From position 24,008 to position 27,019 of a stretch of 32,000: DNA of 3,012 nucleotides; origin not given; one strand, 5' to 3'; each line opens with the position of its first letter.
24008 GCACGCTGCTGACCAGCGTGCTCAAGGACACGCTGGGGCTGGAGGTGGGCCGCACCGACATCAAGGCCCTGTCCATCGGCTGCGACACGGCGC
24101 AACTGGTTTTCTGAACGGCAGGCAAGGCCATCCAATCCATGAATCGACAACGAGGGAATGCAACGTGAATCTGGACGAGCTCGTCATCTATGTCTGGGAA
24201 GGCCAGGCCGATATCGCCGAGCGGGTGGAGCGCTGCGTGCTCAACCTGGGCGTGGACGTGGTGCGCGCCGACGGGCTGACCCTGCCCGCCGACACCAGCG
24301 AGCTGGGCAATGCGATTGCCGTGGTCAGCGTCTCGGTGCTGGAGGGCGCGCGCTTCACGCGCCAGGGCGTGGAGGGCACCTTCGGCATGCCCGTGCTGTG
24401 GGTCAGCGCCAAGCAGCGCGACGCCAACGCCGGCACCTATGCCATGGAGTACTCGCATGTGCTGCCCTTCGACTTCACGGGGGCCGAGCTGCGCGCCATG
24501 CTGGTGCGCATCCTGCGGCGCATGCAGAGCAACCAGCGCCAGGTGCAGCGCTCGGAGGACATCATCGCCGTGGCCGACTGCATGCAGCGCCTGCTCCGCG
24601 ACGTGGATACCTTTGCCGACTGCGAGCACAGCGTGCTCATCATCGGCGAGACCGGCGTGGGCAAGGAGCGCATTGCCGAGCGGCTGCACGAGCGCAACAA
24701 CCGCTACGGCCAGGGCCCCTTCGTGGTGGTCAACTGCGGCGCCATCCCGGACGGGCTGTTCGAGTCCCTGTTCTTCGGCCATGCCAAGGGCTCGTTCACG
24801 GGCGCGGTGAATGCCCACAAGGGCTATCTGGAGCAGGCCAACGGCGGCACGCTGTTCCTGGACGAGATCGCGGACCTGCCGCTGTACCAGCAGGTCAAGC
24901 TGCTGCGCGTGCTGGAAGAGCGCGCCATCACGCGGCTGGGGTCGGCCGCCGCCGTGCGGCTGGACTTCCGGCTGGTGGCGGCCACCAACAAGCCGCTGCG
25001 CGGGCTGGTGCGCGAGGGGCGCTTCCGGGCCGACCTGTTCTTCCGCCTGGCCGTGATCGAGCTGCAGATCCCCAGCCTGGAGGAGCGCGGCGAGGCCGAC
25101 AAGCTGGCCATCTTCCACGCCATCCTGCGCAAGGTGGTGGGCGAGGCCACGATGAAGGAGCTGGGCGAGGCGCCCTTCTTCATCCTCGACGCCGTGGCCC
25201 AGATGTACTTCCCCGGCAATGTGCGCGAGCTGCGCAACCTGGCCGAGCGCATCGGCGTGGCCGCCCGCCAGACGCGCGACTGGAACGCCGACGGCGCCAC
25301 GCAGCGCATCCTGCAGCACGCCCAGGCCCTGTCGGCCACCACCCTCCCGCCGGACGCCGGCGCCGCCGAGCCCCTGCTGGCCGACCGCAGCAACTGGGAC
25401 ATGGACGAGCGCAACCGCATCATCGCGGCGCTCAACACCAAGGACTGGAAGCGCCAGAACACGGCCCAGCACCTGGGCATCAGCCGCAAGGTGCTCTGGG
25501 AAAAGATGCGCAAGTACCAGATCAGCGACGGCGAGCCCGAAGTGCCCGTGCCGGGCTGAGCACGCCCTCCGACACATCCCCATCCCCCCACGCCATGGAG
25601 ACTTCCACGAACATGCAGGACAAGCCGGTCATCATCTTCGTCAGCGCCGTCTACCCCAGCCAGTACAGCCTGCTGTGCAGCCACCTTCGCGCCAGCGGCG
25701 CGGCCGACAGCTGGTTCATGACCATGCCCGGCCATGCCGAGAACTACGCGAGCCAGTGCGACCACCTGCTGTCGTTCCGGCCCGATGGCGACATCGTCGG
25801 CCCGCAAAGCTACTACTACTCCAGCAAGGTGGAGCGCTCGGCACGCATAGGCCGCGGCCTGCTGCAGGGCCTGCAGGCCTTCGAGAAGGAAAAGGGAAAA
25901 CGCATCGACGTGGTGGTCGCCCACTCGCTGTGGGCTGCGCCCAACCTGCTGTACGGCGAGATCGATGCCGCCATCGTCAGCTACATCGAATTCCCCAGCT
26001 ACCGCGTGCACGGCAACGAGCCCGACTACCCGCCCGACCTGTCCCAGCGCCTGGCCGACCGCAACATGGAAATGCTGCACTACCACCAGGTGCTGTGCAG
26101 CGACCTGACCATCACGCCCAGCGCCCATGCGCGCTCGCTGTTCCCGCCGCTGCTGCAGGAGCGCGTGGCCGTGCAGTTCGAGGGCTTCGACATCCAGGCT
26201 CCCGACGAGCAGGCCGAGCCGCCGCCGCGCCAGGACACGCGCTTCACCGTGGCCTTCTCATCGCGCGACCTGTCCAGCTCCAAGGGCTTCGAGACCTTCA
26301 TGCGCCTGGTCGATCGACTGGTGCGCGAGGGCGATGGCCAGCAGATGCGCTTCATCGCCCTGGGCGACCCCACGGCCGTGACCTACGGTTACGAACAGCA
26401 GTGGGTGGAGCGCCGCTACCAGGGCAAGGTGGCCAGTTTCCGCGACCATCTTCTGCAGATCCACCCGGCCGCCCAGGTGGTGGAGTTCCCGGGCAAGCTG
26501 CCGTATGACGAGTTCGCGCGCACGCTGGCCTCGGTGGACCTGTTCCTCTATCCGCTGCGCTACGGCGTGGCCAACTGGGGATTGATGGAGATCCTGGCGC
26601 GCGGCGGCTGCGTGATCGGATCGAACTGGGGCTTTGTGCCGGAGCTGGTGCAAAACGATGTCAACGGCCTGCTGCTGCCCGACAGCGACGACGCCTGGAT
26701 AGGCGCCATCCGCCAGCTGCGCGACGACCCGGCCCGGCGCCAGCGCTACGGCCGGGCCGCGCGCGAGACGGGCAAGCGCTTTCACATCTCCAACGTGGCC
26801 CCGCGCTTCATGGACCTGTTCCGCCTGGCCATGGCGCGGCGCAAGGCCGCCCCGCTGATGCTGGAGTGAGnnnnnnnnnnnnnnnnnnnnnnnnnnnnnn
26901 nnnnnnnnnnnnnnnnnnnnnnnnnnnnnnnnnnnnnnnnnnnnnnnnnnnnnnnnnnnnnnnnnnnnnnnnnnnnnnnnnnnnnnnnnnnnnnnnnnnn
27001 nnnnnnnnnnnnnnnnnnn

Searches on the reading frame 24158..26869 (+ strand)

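Call 90: search_protein_families(library=pfam, proteins=[window:24158-26869:+], max_evalue=0.0001)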
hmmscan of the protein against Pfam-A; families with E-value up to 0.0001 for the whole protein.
window:24158-26869:+ (903 aa): 4 families
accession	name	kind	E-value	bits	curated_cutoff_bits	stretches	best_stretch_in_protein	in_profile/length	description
PF12000.14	Glyco_trans_4_3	-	3.8e-28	98.8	25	1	517-680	4-166/168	Glycosyl transferase family 4 group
PF00534.26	Glycos_transf_1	-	4.2e-14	52.9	26.4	1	692-870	12-171/172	Glycosyl transferases group 1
PF13692.12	Glyco_trans_1_4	-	5.4e-11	43.4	27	1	697-857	3-142/142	Glycosyl transferases group 1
PF13524.12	Glyco_trans_1_2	-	4e-07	30.5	25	1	757-876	27-133/144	Glycosyl transferase-like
